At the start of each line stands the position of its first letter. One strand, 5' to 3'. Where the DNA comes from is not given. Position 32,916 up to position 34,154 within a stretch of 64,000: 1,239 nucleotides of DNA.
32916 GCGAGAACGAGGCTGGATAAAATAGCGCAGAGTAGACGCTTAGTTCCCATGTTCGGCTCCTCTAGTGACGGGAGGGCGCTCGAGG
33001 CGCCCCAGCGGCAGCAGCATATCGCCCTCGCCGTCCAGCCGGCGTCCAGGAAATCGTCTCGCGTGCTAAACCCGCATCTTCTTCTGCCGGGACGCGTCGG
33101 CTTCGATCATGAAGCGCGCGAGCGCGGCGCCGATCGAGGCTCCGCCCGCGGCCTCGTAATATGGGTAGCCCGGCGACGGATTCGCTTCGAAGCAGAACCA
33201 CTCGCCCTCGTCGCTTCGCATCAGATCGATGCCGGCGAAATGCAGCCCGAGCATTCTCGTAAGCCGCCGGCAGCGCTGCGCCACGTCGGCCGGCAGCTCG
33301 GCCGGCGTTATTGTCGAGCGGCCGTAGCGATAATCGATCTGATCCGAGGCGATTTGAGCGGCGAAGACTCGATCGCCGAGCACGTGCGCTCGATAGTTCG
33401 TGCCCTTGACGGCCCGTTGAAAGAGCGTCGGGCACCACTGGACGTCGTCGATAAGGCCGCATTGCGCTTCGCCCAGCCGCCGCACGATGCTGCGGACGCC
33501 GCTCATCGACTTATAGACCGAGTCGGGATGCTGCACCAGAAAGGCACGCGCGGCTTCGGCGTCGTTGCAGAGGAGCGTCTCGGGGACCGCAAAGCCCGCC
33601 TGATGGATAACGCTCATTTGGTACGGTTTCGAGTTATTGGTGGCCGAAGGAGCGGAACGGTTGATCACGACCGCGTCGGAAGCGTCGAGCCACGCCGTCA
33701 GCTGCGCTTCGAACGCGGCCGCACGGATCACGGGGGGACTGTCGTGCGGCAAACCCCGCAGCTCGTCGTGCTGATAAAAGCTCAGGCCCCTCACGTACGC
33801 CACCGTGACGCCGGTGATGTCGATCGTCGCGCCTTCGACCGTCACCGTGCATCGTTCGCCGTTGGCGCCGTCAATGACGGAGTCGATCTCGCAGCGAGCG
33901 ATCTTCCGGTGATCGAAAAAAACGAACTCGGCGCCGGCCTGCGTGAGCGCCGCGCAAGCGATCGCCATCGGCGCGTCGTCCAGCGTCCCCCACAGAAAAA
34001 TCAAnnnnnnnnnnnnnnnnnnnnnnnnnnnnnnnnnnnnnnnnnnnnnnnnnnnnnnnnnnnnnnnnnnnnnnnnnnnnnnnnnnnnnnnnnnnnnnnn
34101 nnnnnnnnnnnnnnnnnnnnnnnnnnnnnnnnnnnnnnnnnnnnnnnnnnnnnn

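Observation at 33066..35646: Three-gene operon: unknown P/G/T-rich protein with acidic tail, truncated ATP-grasp paralog, and intact ATP-grasp ligase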

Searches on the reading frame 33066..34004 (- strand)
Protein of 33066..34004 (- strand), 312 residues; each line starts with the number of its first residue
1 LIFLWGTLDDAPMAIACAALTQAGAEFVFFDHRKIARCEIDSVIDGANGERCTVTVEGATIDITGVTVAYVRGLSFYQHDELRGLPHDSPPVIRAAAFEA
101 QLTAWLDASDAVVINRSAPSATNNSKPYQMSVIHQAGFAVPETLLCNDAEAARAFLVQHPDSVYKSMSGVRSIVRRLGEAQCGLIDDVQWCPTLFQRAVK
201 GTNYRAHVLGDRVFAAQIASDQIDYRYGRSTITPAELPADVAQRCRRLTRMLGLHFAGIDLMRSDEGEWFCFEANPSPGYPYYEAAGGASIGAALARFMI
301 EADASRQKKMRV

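Call 3: search_protein_families(library=pfam, proteins=[window:33066-34004:-], max_evalue=1)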
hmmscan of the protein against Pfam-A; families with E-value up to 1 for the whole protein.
window:33066-34004:- (312 aa): 2 families
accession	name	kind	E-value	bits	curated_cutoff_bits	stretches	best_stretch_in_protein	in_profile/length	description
PF08443.16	RimK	-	0.0023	18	21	1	201-296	87-185/188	RimK-like ATP-grasp domain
PF14398.11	ATPgrasp_YheCD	-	0.1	12.3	26.8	0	258-289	207-238/255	YheC/D like ATP-grasp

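Call 4: search_protein_families(library=ncbifam, proteins=[window:33066-34004:-], max_evalue=1)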
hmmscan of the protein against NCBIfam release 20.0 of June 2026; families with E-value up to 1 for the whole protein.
window:33066-34004:- (312 aa): 12 families
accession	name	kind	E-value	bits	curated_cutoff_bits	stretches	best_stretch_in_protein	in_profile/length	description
TIGR04187.1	GRASP_SAV_5884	subfamily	4.3e-37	128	350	1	9-297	9-309/312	ATP-grasp ribosomal peptide maturase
TIGR04184.1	ATPgraspMvdD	equivalog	4.1e-20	72.2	475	1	10-300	10-320/321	MvdD family ATP-grasp ribosomal peptide maturase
TIGR04185.1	ATPgraspMvdC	equivalog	7e-20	71.4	425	1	19-299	19-316/318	MvdC family ATP-grasp ribosomal peptide maturase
TIGR00768.1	rimK_fam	subfamily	2.7e-10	40.1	143.4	1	99-297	61-274/276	RimK family alpha-L-glutamate ligase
NF040720.1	MptN_Meth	equivalog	4.7e-08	32.5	350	1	105-280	81-271/291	tetrahydromethanopterin:alpha-L-glutamate ligase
NF007764.0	PRK10446.1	equivalog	1.9e-05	24.1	331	1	197-307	181-293/300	30S ribosomal protein S6--L-glutamate ligase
TIGR03103.1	trio_acet_GNAT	equivalog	0.00092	17.9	569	1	129-219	301-397/547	N-acetylglutaminylglutamine synthetase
TIGR02144.1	LysX_arch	equivalog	0.0013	17.9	275.6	1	201-301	175-277/281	lysine biosynthesis protein LysX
TIGR04192.1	GRASP_w_spasm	equivalog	0.011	15.1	230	1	188-276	197-295/318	grasp-with-spasm system ATP-grasp peptide maturase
NF002378.0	PRK01372.1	subfamily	0.027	13.2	243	1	174-279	153-272/305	D-alanine--D-alanine ligase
TIGR01380.1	glut_syn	equivalog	0.045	12.8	299.05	1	89-170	87-164/312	glutathione synthase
NF010623.0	PRK14016.1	subfamily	0.077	11.1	877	0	239-265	402-428/871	cyanophycin synthetase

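Call 19: search_solved_structures(query=window:33066-34004:-, max_evalue=1, show_alignments=2)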
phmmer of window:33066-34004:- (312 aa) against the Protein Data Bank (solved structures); distinct sequences matched with E-value up to 1: 10.
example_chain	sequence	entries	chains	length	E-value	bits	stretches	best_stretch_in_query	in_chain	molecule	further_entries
7drm_A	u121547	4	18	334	1.3e-25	93.7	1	95-295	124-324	ATP-grasp domain-containing protein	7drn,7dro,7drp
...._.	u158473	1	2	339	6.2e-16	61.9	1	108-302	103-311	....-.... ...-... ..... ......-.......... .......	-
7mgv_A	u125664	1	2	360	5e-12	49.1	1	102-278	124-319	CdnC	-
5ig9_A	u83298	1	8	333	4.9e-09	39.3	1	124-301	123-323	ATP grasp ligase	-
5ig8_A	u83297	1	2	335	4e-07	33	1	116-304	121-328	ATP grasp ligase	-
7m4s_A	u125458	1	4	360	1.1e-06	31.6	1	124-298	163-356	AMdnB protein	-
7qyr_A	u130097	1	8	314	1.6e-05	27.7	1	197-299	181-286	Probable alpha-L-glutamate ligase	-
4iwx_A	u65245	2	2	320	0.00017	24.4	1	107-301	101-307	Ribosomal protein S6 modification protein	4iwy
5zct_A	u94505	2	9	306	0.00022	24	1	111-301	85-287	Ribosomal protein S6--L-glutamate ligase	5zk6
7qys_A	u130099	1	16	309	0.00032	23.5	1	179-298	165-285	Probable alpha-L-glutamate ligase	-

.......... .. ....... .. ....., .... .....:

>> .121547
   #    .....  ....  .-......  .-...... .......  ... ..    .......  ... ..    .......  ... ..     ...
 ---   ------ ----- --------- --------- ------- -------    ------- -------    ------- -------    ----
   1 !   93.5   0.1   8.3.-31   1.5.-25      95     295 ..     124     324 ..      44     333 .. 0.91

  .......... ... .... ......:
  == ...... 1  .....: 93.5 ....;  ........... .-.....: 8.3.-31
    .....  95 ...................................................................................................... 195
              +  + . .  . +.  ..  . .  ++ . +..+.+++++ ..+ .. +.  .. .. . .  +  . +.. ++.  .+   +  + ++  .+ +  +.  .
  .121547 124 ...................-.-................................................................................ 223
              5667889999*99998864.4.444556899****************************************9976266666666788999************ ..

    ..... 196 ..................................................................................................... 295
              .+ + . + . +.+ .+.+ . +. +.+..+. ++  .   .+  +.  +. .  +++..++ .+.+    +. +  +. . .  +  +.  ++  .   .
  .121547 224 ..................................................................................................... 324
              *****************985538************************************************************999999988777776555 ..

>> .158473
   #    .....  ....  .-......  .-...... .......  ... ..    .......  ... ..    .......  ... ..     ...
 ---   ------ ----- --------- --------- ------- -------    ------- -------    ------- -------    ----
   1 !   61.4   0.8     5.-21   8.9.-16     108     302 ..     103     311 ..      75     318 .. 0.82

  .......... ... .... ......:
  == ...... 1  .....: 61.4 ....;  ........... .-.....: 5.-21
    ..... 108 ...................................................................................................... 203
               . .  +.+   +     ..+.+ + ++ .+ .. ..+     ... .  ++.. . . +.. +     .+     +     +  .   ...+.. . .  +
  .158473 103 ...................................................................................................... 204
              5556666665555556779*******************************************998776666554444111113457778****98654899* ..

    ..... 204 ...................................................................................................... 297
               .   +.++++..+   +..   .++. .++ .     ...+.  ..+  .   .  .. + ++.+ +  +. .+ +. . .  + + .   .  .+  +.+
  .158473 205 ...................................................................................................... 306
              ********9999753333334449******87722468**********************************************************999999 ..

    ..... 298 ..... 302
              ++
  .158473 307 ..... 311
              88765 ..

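Call 50: find_homologous_proteins(query=window:33066-34004:-, max_evalue=0.00001)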
Query window:33066-34004:- (312 aa): 577 proteins with E <= 0.00001 among 5629 candidates; the best 120 are listed.
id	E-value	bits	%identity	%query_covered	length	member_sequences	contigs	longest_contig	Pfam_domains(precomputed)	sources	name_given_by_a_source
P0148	8.5e-190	648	91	100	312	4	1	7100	PF02655.20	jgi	jgi:hypothetical protein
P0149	1.2e-172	591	82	100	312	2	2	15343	-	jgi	jgi:hypothetical protein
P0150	5.7e-128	445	64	99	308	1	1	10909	-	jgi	jgi:hypothetical protein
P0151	8.5e-127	441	63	97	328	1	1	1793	-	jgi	jgi:glutathione synthase/RimK-type ligase-like ATP-grasp enzyme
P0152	9.5e-127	441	63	97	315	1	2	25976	-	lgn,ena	-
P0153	5.5e-126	438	62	98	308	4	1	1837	PF02655.20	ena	-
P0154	8.0e-126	438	65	97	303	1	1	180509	-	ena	-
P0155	1.1e-125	437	64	98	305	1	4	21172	-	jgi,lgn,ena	-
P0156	1.7e-125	437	64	98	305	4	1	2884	-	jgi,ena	-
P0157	1.7e-125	437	62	98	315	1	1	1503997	PF02655.20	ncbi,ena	-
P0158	1.7e-125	437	63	98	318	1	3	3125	-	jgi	jgi:hypothetical protein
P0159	9.5e-124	431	62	97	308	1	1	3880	PF02655.20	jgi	jgi:glutathione synthase/RimK-type ligase-like ATP-grasp enzyme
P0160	9.6e-124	431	62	97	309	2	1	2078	-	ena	-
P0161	2.0e-123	430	63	97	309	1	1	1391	-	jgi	jgi:hypothetical protein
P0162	6.5e-123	428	62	97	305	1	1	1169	-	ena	-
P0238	5.5e-94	333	47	98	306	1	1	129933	PF08443.17,PF02655.20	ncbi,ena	-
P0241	7.8e-91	323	50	93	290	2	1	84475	PF08443.17,PF02655.20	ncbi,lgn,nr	ncbi:MAG TPA: ATP-grasp domain-containing protein [Gallionella sp.]|nr:ATP-grasp domain-containing p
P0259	3.3e-67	245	42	95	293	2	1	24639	PF08443.17,PF02655.20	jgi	jgi:hypothetical protein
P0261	4.3e-66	241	44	97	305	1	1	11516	-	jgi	jgi:hypothetical protein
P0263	5.8e-66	241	41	96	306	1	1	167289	-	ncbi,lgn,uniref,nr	ncbi:hypothetical protein QO004_004016 [Rhizobium mesoamericanum]|uniref:ATP-grasp domain-containing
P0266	1.9e-65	239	43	96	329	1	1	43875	PF08443.17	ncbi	-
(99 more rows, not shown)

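Call 51: find_encoding_contigs(protein=P0263, flank=6000, max_places=1)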
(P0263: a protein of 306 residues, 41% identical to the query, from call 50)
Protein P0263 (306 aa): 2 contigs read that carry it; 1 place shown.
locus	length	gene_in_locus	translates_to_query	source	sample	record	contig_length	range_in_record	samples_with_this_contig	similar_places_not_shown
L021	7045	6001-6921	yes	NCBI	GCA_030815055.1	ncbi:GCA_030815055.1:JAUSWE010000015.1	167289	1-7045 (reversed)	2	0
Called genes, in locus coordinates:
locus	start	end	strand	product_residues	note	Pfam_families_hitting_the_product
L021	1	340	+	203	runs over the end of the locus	-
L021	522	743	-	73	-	PF00239:Resolvase (weak)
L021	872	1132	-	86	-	-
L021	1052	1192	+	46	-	-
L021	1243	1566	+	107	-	PF01381:HTH_3 (faint)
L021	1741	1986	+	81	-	PF01758:SBF (weak)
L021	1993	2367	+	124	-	-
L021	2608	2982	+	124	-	-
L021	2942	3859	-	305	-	PF00239:Resolvase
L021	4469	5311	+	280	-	-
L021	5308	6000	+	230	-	-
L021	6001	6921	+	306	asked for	-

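Call 52: find_encoding_contigs(protein=P0241, flank=6000, max_places=1)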
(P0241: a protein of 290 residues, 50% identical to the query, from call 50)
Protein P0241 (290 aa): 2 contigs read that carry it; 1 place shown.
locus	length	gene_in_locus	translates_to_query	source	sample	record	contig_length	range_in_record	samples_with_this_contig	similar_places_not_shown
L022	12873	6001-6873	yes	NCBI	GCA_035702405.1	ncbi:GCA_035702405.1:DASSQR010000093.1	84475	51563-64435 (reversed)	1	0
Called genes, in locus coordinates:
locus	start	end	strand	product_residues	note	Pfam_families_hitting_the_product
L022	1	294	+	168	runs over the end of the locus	PF04314:LpqE-like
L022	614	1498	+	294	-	PF00696:AA_kinase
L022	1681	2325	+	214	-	PF00702:Hydrolase, PF13419:HAD_2, PF13242:Hydrolase_like (faint)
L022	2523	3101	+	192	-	PF00440:TetR_N (weak), PF22276:SlmA-like_C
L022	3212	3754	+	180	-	-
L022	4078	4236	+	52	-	-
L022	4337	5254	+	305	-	-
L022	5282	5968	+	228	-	-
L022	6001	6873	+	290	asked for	PF08443:RimK, PF02655:ATP-grasp_3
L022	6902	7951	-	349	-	-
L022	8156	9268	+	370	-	PF18152:DAHP_snth_FXD (weak), PF00793:DAHP_synth_1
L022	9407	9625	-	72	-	-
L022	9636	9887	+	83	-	PF11154:DUF2934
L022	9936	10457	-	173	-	PF06073:DUF934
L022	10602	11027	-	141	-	PF08897:DUF1841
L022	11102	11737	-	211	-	PF00730:HhH-GPD, PF00633:HHH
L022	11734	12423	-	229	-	PF02508:Rnf-Nqr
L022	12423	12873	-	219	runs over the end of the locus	PF04205:FMN_bind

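Call 53: find_encoding_contigs(protein=P0238, flank=6000, max_places=1)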
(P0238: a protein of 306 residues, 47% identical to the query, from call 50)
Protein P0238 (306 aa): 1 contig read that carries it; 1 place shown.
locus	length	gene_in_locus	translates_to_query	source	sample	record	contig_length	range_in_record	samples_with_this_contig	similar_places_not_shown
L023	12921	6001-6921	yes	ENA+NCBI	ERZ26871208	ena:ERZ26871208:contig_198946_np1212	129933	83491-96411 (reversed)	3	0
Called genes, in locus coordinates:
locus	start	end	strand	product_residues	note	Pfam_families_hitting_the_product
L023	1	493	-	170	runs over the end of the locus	-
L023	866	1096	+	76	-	PF00196:GerE, PF08281:Sigma70_r4_2 (weak)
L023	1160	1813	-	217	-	PF00072:Response_reg, PF00196:GerE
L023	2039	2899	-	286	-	PF18962:Por_Secre_tail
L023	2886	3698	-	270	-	-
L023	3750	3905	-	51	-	-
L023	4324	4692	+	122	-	-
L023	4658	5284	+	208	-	-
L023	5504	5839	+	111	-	-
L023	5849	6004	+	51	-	-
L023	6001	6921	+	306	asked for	PF02655:ATP-grasp_3 (faint), PF08443:RimK (faint)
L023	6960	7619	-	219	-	PF20329:DUF6624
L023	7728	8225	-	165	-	PF05638:T6SS_HCP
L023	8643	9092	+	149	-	-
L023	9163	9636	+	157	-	-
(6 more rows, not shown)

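Call 56: search_protein_families(library=pfam, proteins=[L021:4469-5311:+, L021:5308-6000:+, L022:4337-5254:+], max_evalue=1)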
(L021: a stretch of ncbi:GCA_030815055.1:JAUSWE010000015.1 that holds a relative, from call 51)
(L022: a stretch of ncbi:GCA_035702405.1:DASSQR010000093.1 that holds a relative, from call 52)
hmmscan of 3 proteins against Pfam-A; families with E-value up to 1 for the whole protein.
L021:4469-5311:+ (280 aa): 0 families

L021:5308-6000:+ (230 aa): 0 families

L022:4337-5254:+ (305 aa): 0 families

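Call 65: search_solved_structures(query=L021:4469-5311:+, max_evalue=10, show_alignments=2)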
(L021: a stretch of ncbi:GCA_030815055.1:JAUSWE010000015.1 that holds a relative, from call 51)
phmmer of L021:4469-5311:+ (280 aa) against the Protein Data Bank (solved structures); distinct sequences matched with E-value up to 10: 2.
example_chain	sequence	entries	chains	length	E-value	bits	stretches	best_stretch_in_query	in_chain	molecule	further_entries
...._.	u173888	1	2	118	0.53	12.6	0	204-272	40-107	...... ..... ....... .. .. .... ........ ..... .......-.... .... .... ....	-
4ow2_A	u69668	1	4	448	3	10.1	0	181-209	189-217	Yop effector YopM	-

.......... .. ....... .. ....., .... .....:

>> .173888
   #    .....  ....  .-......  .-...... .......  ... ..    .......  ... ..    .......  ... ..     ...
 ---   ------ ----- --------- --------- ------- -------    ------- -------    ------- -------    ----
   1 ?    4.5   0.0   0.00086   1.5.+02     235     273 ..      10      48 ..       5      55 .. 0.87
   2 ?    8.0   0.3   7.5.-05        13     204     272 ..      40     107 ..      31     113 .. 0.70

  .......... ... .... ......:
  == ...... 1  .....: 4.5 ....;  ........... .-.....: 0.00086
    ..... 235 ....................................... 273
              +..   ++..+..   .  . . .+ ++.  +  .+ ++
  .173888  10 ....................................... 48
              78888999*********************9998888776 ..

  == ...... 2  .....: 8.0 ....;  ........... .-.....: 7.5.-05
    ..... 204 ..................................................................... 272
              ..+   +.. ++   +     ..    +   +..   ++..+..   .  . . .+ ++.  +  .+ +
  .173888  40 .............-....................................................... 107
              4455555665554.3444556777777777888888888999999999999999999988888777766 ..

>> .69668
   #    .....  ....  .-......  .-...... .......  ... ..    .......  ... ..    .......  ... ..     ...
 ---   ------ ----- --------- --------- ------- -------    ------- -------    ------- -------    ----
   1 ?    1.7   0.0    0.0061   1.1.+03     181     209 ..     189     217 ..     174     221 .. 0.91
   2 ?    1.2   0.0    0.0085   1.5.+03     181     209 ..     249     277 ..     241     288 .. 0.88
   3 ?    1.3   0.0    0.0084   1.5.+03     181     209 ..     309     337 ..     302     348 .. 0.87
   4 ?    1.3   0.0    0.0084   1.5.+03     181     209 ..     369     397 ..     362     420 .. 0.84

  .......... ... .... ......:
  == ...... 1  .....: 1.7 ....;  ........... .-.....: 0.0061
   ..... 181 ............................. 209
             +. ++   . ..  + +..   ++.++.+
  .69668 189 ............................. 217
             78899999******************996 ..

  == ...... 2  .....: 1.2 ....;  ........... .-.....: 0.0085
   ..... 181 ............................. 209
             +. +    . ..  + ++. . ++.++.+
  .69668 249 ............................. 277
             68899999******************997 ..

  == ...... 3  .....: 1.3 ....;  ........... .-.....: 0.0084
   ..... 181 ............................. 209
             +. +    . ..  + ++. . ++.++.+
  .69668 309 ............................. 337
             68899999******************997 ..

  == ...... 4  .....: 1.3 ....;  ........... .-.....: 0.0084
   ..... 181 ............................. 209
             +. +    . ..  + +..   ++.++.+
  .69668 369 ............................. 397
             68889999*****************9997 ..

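Call 66: search_protein_families(library=ncbifam, proteins=[L021:4469-5311:+, L021:6001-6921:+, L022:6001-6873:+], max_evalue=1)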
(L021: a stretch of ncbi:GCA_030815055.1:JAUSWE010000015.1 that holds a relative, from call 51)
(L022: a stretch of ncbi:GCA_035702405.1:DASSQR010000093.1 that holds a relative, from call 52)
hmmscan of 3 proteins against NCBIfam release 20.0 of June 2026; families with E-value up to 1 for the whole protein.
L021:4469-5311:+ (280 aa): 0 families

L021:6001-6921:+ (306 aa): 14 families
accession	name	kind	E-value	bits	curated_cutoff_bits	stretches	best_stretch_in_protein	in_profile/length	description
TIGR04187.1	GRASP_SAV_5884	subfamily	1.7e-37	129.3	350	1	11-300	9-311/312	ATP-grasp ribosomal peptide maturase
TIGR04184.1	ATPgraspMvdD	equivalog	2.6e-17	63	475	1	41-287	40-304/321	MvdD family ATP-grasp ribosomal peptide maturase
TIGR04185.1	ATPgraspMvdC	equivalog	2.7e-17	62.9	425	1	105-280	102-295/318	MvdC family ATP-grasp ribosomal peptide maturase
TIGR00768.1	rimK_fam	subfamily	2.8e-10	40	143.4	1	104-290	65-265/276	RimK family alpha-L-glutamate ligase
NF040720.1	MptN_Meth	equivalog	5.2e-10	38.9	350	1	112-283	87-272/291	tetrahydromethanopterin:alpha-L-glutamate ligase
NF003573.0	PRK05246.1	equivalog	4.9e-06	25.5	272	1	109-262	107-273/316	glutathione synthase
TIGR02144.1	LysX_arch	equivalog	9.1e-06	25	275.6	1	110-283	71-257/281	lysine biosynthesis protein LysX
TIGR01380.1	glut_syn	equivalog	4.6e-05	22.6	299.05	1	109-171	106-164/312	glutathione synthase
TIGR04192.1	GRASP_w_spasm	equivalog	0.00046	19.6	230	1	188-299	196-317/318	grasp-with-spasm system ATP-grasp peptide maturase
NF005315.0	PRK06849.1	equivalog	0.0049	15.9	406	1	130-212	120-206/389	hypothetical protein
NF009110.0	PRK12458.1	subfamily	0.044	12.8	408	1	110-161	119-167/349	glutathione synthetase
TIGR03103.1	trio_acet_GNAT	equivalog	0.061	11.8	569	1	120-197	291-365/547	N-acetylglutaminylglutamine synthetase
NF007764.0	PRK10446.1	equivalog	0.091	12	331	1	202-290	185-275/300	30S ribosomal protein S6--L-glutamate ligase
NF002378.0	PRK01372.1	subfamily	0.17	10.6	243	1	197-283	176-274/305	D-alanine--D-alanine ligase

L022:6001-6873:+ (290 aa): 17 families
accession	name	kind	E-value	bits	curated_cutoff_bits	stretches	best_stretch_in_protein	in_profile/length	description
TIGR04187.1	GRASP_SAV_5884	subfamily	1.5e-44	152.5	350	1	4-288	16-312/312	ATP-grasp ribosomal peptide maturase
TIGR04184.1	ATPgraspMvdD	equivalog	6.1e-27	94.6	475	1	2-287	14-319/321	MvdD family ATP-grasp ribosomal peptide maturase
TIGR04185.1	ATPgraspMvdC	equivalog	1e-26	93.8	425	1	4-288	16-317/318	MvdC family ATP-grasp ribosomal peptide maturase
NF040720.1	MptN_Meth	equivalog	3e-14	52.8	350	1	85-285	73-288/291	tetrahydromethanopterin:alpha-L-glutamate ligase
TIGR00768.1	rimK_fam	subfamily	3.2e-14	52.9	143.4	1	87-285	61-274/276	RimK family alpha-L-glutamate ligase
TIGR04192.1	GRASP_w_spasm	equivalog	2.2e-08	33.8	230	1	113-269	126-300/318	grasp-with-spasm system ATP-grasp peptide maturase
TIGR02144.1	LysX_arch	equivalog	5.4e-07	29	275.6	1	92-286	66-274/281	lysine biosynthesis protein LysX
TIGR04443.1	F420_CofF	equivalog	1.3e-06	27.7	300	1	90-287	69-278/283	coenzyme gamma-F420-2:alpha-L-glutamate ligase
NF003573.0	PRK05246.1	equivalog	2e-06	26.8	272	1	88-158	99-165/316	glutathione synthase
TIGR01380.1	glut_syn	equivalog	1.1e-05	24.7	299.05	1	88-158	98-164/312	glutathione synthase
TIGR03103.1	trio_acet_GNAT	equivalog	1.2e-05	24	569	1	114-204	298-394/547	N-acetylglutaminylglutamine synthetase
NF002378.0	PRK01372.1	subfamily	0.00012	20.9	243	1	117-268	104-273/305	D-alanine--D-alanine ligase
TIGR04356.1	grasp_GAK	hypoth_equivalog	0.001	18.2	300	1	121-155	107-141/287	GAK system ATP-grasp enzyme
NF007764.0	PRK10446.1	equivalog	0.0049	16.2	331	1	188-286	184-285/300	30S ribosomal protein S6--L-glutamate ligase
NF009402.0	PRK12767.1-1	equivalog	0.013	14.3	218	1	103-264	105-274/329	carbamoyl phosphate synthase-like protein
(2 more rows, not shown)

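Call 67: find_encoding_contigs(protein=P0259, flank=4000, max_places=1)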
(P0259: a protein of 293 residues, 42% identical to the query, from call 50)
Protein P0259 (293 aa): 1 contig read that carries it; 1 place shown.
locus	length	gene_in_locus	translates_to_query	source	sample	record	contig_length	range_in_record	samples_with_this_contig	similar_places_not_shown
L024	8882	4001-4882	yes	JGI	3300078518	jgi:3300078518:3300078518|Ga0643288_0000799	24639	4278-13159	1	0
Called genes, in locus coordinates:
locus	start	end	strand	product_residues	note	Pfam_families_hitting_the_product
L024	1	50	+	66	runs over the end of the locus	-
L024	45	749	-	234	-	PF00702:Hydrolase, PF12710:HAD (faint), PF08282:Hydrolase_3 (faint)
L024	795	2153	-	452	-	PF19335:HMBD, PF00122:E1-E2_ATPase, PF00702:Hydrolase (weak)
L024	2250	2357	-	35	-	-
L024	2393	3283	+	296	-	-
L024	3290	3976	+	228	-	-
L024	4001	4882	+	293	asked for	PF02655:ATP-grasp_3 (weak), PF08443:RimK (weak)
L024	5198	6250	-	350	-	-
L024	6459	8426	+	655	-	PF07731:Cu-oxidase_2, PF00127:Copper-bind (weak)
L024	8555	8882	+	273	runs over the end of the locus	PF00264:Tyrosinase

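Call 68: find_encoding_contigs(protein=P0266, flank=4000, max_places=1)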
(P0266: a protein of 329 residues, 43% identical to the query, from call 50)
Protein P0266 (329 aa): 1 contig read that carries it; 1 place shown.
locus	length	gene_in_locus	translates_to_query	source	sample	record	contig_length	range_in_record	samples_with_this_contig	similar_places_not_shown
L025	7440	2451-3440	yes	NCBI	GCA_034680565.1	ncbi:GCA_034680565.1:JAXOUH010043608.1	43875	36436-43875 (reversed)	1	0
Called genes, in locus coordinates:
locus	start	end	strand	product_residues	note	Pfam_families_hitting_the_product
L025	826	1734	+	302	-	-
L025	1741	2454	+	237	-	-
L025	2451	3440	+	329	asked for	PF08443:RimK (weak)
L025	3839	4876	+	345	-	-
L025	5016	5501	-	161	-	PF00665:rve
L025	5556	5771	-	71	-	-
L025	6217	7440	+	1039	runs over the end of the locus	PF00400:WD40 (faint), PF17164:DUF5122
